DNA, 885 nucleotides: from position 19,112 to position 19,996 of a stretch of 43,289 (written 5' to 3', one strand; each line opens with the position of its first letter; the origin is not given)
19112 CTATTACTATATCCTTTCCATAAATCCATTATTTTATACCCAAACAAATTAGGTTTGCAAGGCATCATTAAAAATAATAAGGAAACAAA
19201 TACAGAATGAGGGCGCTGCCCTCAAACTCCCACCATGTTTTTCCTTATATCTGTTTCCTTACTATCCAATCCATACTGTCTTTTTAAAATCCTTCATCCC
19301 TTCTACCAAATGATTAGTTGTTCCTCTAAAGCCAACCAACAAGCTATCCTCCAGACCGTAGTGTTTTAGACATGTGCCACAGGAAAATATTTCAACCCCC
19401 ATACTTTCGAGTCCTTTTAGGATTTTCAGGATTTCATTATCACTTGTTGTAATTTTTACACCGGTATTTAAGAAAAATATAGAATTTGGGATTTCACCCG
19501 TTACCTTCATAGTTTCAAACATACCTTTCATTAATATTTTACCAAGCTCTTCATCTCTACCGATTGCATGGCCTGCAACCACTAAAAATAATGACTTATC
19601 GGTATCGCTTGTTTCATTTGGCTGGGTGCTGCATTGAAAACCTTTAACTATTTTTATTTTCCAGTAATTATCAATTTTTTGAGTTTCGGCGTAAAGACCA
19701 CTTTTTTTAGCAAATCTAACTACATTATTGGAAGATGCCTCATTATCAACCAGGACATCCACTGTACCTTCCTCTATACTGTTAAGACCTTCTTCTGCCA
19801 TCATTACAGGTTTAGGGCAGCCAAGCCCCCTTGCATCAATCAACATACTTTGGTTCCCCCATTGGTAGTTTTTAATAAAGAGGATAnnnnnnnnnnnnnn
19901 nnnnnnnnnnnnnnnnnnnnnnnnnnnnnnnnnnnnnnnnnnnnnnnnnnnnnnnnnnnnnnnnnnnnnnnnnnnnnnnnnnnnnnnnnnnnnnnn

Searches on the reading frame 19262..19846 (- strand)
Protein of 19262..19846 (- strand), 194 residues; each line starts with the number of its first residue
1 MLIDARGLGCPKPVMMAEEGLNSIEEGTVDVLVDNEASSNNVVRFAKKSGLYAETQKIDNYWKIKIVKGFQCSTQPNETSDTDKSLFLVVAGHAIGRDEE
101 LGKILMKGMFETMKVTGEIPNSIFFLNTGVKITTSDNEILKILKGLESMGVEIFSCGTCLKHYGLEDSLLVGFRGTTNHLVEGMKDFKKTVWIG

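Call 3: search_protein_families(library=pfam, proteins=[window:19262-19846:-], max_evalue=0.01)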
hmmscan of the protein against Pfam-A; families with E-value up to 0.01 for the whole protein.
window:19262-19846:- (194 aa): 2 families
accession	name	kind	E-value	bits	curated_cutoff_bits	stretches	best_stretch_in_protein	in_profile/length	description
PF01206.22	TusA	-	1.7e-15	57.1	28.6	1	3-68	3-70/70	Sulfurtransferase TusA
PF02635.20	DsrE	-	3e-06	27.8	22.7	1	121-175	34-97/116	DsrE/DsrF-like family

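Call 44: search_protein_families(library=ncbifam, proteins=[window:19262-19846:-], max_evalue=0.01)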
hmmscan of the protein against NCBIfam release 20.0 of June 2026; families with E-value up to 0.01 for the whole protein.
window:19262-19846:- (194 aa): 3 families
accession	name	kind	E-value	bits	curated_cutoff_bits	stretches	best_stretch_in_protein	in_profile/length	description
TIGR03527.1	selenium_YedF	equivalog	5.8e-58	195.9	110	1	3-193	1-194/194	sulfurtransferase-like selenium metabolism protein YedF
NF001423.0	PRK00299.1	equivalog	7.6e-05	22.5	78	1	3-45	12-55/82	sulfurtransferase TusA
NF008242.0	PRK11018.1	equivalog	0.0075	15.9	79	0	3-51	11-60/78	sulfurtransferase-like selenium metabolism protein YedF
